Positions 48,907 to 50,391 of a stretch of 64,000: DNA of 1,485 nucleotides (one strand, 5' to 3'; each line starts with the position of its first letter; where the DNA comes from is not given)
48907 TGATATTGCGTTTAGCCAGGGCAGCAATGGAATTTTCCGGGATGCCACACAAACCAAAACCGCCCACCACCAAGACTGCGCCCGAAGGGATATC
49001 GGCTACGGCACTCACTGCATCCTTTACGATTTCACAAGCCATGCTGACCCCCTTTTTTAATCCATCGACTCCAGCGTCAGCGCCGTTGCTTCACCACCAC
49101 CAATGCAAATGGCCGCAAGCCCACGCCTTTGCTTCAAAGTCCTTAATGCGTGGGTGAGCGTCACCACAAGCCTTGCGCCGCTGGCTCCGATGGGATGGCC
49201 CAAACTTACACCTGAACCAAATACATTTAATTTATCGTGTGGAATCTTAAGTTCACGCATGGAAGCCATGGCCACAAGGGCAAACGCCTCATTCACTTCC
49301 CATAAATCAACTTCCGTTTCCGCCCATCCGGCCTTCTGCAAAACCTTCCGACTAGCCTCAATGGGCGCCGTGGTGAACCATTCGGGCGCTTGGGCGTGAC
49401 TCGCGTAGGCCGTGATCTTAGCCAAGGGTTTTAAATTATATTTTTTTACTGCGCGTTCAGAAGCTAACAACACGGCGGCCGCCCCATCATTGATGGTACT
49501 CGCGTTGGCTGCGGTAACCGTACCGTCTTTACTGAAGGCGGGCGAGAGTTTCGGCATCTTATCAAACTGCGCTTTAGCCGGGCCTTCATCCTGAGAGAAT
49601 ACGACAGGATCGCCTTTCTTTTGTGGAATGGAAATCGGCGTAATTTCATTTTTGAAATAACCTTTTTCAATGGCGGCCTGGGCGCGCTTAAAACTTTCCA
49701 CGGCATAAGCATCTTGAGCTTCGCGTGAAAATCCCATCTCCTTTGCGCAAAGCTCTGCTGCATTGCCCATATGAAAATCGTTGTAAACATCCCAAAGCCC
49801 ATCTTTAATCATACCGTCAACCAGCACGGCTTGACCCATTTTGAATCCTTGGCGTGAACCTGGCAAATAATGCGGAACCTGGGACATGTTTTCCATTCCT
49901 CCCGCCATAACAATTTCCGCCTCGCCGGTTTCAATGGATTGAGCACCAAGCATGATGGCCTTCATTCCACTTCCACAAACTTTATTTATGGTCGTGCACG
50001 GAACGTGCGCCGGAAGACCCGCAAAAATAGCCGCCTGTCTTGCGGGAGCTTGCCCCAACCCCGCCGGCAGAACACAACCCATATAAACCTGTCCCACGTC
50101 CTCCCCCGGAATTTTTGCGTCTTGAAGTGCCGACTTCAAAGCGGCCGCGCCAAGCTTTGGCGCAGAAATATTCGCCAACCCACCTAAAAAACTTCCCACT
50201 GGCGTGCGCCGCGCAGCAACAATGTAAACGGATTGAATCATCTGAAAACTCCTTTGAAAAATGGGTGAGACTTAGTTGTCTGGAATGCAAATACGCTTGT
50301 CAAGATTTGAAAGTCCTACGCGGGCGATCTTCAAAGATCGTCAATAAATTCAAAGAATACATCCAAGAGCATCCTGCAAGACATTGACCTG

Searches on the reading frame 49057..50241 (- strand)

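Call 34: search_protein_families(library=ncbifam, proteins=[window:49057-50241:-], max_evalue=1e-10)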
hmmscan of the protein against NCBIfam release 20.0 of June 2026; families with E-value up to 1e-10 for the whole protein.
window:49057-50241:- (394 aa): 36 families (the best 25 are shown)
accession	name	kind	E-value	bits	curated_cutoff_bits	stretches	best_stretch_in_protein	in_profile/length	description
NF005404.0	PRK06954.1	subfamily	2.7e-147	490.9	687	1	4-391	8-395/397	acetyl-CoA C-acetyltransferase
NF004206.0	PRK05656.1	subfamily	7.5e-143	476.3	688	1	3-391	2-391/392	acetyl-CoA C-acetyltransferase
TIGR01930.1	AcCoA-C-Actrans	subfamily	1.7e-131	438.8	240.55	1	7-391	1-385/385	acetyl-CoA C-acyltransferase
NF006086.0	PRK08235.1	equivalog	8.4e-127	423.5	526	1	6-391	5-391/393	acetyl-CoA C-acetyltransferase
NF042967.1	AcCoAtase_PhaA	equivalog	1.4e-116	389.9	740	1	3-392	2-395/396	acetyl-CoA acetyltransferase PhaA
NF005152.0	PRK06633.1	equivalog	3e-115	385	675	1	1-392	1-391/392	acetyl-CoA C-acetyltransferase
NF006552.0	PRK09051.1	subfamily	1.1e-112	377.1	565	1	3-392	4-394/395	beta-ketothiolase BktB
NF042999.1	bketothiol_BktB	equivalog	4.8e-107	358.6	725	1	1-392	1-393/394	beta-ketothiolase BktB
NF004983.0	PRK06366.1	equivalog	1.2e-103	347.1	627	1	3-393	2-387/388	acetyl-CoA C-acetyltransferase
NF006551.0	PRK09050.1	subfamily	1e-101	340.9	605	1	3-392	2-400/401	3-oxoadipyl-CoA thiolase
TIGR02430.1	pcaF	equivalog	2.2e-99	333.2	597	1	4-392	2-399/400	3-oxoadipyl-CoA thiolase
NF004853.0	PRK06205.1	subfamily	4.6e-99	332.2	551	1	4-392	3-402/404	acetyl-CoA C-acetyltransferase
NF005865.0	PRK07801.1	equivalog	6.8e-93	311.9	591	1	3-391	2-380/382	acetyl-CoA C-acetyltransferase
NF006553.0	PRK09052.1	equivalog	3.7e-91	306.1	567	1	2-392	5-398/399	acetyl-CoA C-acyltransferase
NF005033.0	PRK06445.1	equivalog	1.4e-90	304.3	511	1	22-392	28-394/395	acetyl-CoA C-acetyltransferase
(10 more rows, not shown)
